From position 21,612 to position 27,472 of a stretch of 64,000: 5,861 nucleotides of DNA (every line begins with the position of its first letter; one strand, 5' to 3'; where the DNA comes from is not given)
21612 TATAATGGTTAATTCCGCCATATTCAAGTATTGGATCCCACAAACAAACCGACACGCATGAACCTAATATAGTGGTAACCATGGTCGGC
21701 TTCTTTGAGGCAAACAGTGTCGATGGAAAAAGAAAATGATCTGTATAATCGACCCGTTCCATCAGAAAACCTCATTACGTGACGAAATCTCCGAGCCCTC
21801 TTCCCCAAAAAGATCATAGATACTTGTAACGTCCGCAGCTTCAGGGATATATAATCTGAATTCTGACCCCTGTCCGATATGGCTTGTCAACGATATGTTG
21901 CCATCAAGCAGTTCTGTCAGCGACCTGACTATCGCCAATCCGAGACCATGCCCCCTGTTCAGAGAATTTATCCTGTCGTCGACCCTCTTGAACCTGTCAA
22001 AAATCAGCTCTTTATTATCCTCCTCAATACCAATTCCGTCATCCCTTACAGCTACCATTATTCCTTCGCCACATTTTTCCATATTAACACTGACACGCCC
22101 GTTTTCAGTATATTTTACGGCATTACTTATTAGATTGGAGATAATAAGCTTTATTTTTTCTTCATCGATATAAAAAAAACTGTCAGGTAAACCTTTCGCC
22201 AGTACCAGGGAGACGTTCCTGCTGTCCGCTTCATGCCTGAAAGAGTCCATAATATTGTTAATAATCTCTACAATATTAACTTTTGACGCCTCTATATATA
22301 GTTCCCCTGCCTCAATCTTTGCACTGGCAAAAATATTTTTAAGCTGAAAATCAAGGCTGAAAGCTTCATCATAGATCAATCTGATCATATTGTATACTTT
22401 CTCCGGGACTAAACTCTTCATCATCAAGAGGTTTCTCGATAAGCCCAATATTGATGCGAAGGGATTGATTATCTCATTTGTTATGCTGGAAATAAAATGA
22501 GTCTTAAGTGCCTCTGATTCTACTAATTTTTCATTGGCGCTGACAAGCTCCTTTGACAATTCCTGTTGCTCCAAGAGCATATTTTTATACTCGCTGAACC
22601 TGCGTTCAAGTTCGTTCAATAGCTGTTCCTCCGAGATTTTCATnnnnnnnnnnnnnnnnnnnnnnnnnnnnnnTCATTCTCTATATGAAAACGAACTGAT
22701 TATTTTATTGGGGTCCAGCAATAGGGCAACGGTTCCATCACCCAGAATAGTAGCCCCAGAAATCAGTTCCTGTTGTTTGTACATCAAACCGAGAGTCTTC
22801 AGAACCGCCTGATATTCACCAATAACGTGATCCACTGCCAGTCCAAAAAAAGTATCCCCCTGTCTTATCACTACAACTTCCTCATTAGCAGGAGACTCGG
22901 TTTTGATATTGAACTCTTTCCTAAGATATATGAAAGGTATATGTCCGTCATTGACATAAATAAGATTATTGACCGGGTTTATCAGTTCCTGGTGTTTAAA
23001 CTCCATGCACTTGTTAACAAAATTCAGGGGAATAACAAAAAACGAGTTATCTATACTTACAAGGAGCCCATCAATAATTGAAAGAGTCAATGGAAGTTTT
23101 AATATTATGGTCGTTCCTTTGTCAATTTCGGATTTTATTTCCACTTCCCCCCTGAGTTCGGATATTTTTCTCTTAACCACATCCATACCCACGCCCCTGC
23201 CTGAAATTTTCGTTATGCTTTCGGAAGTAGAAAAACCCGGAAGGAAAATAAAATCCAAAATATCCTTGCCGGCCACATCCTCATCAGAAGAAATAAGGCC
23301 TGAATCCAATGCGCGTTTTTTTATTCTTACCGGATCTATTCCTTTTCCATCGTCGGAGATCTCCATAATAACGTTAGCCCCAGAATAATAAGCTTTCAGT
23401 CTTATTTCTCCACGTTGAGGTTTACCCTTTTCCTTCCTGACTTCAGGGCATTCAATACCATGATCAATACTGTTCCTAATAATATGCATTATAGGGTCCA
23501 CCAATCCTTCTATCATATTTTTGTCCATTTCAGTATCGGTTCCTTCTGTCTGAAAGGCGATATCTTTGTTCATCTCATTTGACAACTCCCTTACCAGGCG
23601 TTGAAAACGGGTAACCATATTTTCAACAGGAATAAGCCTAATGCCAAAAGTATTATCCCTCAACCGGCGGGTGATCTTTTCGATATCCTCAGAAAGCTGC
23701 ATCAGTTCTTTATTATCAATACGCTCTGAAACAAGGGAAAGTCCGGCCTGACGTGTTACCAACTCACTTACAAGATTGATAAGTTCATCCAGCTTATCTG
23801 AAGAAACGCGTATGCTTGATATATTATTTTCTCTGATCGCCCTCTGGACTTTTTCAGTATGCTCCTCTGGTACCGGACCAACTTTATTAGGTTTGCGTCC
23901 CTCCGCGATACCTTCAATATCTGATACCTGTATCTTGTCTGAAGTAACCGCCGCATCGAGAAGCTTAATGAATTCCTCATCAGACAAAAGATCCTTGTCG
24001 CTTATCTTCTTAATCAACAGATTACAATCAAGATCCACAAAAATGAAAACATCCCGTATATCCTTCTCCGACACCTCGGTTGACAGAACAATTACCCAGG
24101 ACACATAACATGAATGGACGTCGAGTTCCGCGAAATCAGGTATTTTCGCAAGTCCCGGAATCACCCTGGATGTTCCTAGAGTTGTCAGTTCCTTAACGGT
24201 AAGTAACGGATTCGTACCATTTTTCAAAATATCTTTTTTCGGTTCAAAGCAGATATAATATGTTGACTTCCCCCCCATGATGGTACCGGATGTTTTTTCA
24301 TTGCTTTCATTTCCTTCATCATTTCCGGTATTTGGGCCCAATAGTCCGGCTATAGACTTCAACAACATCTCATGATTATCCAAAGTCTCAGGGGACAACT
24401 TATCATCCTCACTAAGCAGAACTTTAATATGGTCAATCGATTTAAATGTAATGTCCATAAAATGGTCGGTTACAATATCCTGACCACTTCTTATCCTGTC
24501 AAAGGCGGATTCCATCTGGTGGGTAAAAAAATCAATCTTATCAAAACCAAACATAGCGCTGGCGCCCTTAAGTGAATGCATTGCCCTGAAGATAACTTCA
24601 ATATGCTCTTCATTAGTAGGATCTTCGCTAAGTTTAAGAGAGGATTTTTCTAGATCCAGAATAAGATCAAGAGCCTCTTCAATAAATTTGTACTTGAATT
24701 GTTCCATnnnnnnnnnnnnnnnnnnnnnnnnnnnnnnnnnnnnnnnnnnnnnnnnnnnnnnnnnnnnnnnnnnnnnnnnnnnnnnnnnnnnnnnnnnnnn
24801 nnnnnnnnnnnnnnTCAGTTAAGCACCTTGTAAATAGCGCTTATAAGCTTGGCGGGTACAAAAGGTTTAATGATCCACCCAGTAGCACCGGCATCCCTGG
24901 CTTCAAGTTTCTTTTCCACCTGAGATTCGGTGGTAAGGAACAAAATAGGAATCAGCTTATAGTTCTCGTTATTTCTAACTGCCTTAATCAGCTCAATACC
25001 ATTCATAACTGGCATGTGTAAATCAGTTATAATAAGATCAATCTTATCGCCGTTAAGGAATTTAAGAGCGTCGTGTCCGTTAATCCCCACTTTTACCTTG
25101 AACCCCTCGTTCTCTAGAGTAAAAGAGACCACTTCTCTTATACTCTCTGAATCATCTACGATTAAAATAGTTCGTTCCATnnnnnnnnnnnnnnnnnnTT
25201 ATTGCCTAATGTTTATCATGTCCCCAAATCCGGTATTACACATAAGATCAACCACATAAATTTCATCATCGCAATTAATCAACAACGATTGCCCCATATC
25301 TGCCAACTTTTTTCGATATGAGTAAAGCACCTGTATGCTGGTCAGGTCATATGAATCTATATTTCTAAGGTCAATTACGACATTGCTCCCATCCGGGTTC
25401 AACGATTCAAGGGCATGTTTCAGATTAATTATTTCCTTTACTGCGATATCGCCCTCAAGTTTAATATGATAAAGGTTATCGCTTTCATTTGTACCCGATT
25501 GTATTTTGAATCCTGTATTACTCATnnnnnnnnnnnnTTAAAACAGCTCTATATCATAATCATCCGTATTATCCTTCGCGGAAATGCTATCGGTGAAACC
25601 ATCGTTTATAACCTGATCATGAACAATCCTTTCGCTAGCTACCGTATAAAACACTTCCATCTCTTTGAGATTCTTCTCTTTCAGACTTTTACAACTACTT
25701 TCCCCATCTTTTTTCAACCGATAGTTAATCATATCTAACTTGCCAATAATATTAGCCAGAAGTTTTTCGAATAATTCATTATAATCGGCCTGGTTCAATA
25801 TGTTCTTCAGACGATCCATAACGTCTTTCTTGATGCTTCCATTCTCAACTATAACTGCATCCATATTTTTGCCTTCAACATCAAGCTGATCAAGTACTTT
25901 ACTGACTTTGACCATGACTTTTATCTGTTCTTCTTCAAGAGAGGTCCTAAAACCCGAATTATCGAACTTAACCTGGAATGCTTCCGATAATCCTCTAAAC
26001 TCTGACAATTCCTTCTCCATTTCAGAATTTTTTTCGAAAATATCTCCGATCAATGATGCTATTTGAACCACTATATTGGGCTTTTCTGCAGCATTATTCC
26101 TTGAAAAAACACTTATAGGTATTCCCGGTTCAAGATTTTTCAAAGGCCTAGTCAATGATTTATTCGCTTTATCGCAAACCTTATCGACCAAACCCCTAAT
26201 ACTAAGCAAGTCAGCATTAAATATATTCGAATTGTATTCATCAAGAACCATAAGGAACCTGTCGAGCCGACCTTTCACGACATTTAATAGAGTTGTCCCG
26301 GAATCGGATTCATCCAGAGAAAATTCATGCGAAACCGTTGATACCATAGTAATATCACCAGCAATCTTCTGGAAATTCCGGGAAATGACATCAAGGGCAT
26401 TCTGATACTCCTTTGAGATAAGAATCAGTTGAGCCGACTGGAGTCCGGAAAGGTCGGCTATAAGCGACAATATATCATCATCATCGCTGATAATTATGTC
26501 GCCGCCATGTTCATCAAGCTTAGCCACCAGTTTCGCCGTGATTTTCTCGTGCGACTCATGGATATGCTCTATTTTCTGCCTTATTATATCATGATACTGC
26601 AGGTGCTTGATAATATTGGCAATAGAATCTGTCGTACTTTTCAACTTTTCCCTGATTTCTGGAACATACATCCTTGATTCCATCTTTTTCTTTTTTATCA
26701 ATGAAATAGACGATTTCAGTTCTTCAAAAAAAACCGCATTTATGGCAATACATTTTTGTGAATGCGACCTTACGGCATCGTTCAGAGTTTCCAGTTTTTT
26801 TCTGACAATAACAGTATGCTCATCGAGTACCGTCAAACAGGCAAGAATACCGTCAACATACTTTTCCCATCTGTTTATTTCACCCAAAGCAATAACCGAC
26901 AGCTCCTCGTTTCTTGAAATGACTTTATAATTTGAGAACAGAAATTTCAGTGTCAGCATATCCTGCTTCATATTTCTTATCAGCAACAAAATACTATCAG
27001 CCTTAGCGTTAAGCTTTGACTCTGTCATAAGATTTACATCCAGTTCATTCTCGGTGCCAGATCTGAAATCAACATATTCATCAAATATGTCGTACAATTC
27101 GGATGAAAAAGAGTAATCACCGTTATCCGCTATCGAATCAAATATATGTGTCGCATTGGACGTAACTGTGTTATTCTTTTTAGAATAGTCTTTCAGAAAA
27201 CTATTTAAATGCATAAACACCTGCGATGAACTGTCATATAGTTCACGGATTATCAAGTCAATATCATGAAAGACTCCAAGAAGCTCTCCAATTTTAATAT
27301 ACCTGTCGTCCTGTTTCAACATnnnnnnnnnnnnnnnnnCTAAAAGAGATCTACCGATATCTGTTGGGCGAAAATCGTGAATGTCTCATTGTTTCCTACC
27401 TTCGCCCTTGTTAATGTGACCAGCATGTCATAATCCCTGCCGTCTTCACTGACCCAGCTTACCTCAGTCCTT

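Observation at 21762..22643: Histidine-kinase paralog lacking the phospho-acceptor His (H->N), wedged between cheA and cheD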

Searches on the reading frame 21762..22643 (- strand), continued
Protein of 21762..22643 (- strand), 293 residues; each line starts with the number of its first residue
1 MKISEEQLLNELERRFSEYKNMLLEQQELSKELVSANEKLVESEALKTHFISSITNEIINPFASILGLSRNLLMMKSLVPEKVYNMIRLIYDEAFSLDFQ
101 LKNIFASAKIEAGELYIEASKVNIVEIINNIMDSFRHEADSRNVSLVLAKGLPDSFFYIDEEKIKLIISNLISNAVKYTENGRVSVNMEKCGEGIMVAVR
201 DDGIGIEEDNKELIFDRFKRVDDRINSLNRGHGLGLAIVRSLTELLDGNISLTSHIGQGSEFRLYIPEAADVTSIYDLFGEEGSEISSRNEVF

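Call 68: list_cluster_members(proteins=[P0269, P0219, P0248, P0193, P0220, P0168, P0224, P0156, P0161, P0133])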
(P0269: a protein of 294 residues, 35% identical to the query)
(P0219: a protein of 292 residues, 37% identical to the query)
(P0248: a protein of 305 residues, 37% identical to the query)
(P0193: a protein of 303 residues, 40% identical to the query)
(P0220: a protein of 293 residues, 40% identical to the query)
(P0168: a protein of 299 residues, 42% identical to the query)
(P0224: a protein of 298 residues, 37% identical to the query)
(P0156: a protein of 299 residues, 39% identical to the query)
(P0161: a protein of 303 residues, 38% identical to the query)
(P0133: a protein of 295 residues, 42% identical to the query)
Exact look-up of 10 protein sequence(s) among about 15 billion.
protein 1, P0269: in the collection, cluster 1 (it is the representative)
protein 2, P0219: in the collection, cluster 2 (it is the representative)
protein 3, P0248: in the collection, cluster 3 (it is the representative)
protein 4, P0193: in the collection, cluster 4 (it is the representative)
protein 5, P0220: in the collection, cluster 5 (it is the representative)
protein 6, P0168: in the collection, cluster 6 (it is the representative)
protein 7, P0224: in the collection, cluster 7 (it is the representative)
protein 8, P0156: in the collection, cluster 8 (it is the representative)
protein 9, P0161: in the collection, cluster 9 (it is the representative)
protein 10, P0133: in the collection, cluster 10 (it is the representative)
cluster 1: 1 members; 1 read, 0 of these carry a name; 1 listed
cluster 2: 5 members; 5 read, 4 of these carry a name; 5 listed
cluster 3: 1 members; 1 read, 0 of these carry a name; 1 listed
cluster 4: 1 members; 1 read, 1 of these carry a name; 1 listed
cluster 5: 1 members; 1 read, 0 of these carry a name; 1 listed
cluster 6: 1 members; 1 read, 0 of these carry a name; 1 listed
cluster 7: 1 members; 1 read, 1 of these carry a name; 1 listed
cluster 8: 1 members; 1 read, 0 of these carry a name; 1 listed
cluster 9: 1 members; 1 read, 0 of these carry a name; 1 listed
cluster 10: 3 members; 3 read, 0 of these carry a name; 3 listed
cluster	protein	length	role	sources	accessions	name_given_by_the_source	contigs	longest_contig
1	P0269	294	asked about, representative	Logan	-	-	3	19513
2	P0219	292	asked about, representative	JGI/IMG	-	signal transduction histidine kinase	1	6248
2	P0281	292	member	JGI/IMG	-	signal transduction histidine kinase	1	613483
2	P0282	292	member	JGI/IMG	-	signal transduction histidine kinase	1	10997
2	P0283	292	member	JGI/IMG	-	signal transduction histidine kinase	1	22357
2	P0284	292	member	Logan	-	-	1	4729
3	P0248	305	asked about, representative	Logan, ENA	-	-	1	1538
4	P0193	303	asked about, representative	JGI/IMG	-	signal transduction histidine kinase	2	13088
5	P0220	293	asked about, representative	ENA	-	-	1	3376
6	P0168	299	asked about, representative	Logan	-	-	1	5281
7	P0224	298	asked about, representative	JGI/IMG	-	signal transduction histidine kinase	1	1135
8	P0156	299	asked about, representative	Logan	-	-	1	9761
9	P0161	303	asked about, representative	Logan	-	-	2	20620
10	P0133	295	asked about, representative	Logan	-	-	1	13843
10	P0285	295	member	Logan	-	-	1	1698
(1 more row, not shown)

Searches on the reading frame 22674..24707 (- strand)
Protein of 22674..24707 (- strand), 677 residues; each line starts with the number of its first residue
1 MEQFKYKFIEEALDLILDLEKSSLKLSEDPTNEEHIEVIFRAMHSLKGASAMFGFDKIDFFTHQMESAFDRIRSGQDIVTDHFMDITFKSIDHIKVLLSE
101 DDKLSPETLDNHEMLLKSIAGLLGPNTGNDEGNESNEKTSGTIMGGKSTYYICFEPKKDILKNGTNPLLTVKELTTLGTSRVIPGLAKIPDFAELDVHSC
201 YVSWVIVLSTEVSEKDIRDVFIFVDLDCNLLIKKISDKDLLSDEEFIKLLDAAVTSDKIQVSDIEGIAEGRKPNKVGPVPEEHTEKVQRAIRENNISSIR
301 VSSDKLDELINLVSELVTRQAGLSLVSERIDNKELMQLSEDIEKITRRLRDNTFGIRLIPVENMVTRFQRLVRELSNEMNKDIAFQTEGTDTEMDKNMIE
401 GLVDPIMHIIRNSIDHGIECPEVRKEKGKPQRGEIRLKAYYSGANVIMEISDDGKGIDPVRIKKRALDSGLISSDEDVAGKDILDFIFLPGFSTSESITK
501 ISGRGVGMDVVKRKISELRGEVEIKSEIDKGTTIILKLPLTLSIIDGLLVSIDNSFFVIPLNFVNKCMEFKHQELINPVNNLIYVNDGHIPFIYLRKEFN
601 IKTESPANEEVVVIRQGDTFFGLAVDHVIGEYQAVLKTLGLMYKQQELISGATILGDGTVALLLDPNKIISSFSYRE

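Call 3: search_protein_families(library=pfam, proteins=[window:22674-24707:-], max_evalue=0.01)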
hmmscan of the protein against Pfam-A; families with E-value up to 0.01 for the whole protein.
window:22674-24707:- (677 aa): 4 families
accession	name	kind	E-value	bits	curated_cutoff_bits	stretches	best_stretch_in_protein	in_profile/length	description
PF01584.24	CheW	-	2.2e-20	73.2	23.5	1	547-672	2-136/138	CheW-like domain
PF02518.31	HATPase_c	-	3.3e-18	66.6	26.4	1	404-541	4-110/111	Histidine kinase-, DNA gyrase B-, and HSP90-like ATPase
PF01627.28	Hpt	-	3e-11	43.9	24.6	1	8-85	6-72/84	Hpt domain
PF02895.20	H-kinase_dim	-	1.8e-09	38.4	23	1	297-352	2-64/68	Signal transducing histidine kinase, homodimeric domain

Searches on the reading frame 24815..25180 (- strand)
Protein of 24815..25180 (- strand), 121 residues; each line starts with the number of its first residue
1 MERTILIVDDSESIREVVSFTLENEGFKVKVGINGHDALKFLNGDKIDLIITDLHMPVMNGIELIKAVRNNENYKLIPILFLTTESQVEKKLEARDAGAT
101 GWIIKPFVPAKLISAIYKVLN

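Call 3: search_protein_families(library=pfam, proteins=[window:24815-25180:-], max_evalue=0.01)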
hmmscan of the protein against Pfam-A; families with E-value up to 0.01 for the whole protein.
window:24815-25180:- (121 aa): 1 family
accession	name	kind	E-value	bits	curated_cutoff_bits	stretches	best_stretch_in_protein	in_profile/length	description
PF00072.30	Response_reg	-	7.8e-28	97.3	30.2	1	5-116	1-110/111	Response regulator receiver domain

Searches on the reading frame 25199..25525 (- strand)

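Call 3: search_protein_families(library=pfam, proteins=[window:25199-25525:-], max_evalue=0.01)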
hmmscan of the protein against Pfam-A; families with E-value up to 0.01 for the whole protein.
window:25199-25525:- (108 aa): 2 families
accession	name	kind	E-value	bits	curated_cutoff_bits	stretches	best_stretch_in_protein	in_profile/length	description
PF01740.26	STAS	-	1.2e-05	25.4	22.6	1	14-107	6-100/106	STAS domain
PF13466.11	STAS_2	-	2.1e-05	25.1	29.2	1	21-81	1-61/80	STAS domain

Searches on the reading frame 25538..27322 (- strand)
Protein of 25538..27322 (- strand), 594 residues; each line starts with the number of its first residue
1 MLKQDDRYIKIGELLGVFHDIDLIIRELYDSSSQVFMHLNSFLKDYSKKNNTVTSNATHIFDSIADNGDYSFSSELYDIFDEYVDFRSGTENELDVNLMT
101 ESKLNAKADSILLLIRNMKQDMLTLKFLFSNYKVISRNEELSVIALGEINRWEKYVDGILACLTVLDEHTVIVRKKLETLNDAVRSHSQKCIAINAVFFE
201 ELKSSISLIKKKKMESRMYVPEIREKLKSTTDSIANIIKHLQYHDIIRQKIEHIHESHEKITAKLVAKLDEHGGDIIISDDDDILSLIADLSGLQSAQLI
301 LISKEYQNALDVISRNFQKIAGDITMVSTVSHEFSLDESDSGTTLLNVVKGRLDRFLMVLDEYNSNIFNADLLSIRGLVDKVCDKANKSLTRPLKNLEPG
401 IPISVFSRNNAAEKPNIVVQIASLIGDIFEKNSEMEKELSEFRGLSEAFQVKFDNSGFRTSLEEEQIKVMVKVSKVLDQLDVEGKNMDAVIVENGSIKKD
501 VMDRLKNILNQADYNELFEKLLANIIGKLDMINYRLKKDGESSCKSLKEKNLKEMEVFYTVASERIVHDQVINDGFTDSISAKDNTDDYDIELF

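Call 3: search_protein_families(library=pfam, proteins=[window:25538-27322:-], max_evalue=0.01)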
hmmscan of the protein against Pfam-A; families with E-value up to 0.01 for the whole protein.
window:25538-27322:- (594 aa): 0 families

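Call 4: search_protein_families(library=ncbifam, proteins=[window:25538-27322:-], max_evalue=0.01)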
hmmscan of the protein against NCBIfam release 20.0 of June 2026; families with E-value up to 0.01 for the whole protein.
window:25538-27322:- (594 aa): 0 families

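Call 30: search_protein_families(library=pfam, proteins=[window:25538-27322:-], max_evalue=10)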
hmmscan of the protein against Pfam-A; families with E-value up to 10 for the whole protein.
window:25538-27322:- (594 aa): 4 families
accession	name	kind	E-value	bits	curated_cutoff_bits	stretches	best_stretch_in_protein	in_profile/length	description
PF01966.28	HD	-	0.03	15.1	22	1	243-296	33-90/116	HD domain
PF14663.11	RasGEF_N_2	-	0.038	14.8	27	1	21-53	7-39/108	Rapamycin-insensitive companion of mTOR RasGEF_N domain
PF09548.15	Spore_III_AB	-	0.038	14.4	32.5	1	425-485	66-125/170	Stage III sporulation protein AB (spore_III_AB)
PF10046.14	BLOC1_2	-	3.7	8.4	33.4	1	165-241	10-84/96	Biogenesis of lysosome-related organelles complex-1 subunit 2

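Call 55: search_solved_structures(query=A2, max_evalue=10, show_alignments=2)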
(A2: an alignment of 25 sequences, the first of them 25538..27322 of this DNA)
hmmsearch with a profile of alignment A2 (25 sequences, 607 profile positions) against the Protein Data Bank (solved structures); distinct sequences matched with E-value up to 10: 241 (the best 60 are shown).
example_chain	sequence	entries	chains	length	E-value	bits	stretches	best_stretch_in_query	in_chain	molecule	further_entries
8qad_A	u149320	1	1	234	1.4e-07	33.8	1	317-519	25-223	sc-apCC-6-LLIA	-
9r1o_A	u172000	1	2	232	4.9e-07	31.9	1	352-493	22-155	sc-apCC-6-DPH-NR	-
3ja6_H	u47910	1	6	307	7.3e-07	31.4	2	352-492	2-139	Methyl-accepting chemotaxis protein 2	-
2ch7_B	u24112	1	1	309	8.1e-07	31.2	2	352-492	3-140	METHYL-ACCEPTING CHEMOTAXIS PROTEIN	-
2ch7_A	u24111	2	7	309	9.1e-07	31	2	352-492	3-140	METHYL-ACCEPTING CHEMOTAXIS PROTEIN | Methyl-accepting chemotaxis protein 2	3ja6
8qae_A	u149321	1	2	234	1.8e-06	30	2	353-486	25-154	sc-apCC-6-SLLA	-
8a3k_UNK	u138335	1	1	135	1.9e-06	30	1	317-450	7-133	sc-apCC-4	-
9ugr_A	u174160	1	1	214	4.4e-06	28.8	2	426-516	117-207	Syn-F4-Link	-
4tql_A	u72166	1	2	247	5.9e-06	28.4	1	347-518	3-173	Three helix bundle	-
3jbh_A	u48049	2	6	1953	6e-06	28.3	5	343-468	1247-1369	MYOSIN 2 HEAVY CHAIN STRIATED MUSCLE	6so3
8gl3_A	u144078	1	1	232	2.8e-05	26.1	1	325-518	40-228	pRLB-519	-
8w6e_A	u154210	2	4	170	4e-05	25.6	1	351-493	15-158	HBC599 in complex with wFAP1.1 | wFAP1.1 structure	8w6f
5cwb_A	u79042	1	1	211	0.00036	22.5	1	354-520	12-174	Designed helical repeat protein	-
5x58_A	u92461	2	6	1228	0.00036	22.5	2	349-458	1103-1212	Spike glycoprotein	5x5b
6kos_A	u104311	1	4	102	0.00059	21.8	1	425-519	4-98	SUWA (Super WA20)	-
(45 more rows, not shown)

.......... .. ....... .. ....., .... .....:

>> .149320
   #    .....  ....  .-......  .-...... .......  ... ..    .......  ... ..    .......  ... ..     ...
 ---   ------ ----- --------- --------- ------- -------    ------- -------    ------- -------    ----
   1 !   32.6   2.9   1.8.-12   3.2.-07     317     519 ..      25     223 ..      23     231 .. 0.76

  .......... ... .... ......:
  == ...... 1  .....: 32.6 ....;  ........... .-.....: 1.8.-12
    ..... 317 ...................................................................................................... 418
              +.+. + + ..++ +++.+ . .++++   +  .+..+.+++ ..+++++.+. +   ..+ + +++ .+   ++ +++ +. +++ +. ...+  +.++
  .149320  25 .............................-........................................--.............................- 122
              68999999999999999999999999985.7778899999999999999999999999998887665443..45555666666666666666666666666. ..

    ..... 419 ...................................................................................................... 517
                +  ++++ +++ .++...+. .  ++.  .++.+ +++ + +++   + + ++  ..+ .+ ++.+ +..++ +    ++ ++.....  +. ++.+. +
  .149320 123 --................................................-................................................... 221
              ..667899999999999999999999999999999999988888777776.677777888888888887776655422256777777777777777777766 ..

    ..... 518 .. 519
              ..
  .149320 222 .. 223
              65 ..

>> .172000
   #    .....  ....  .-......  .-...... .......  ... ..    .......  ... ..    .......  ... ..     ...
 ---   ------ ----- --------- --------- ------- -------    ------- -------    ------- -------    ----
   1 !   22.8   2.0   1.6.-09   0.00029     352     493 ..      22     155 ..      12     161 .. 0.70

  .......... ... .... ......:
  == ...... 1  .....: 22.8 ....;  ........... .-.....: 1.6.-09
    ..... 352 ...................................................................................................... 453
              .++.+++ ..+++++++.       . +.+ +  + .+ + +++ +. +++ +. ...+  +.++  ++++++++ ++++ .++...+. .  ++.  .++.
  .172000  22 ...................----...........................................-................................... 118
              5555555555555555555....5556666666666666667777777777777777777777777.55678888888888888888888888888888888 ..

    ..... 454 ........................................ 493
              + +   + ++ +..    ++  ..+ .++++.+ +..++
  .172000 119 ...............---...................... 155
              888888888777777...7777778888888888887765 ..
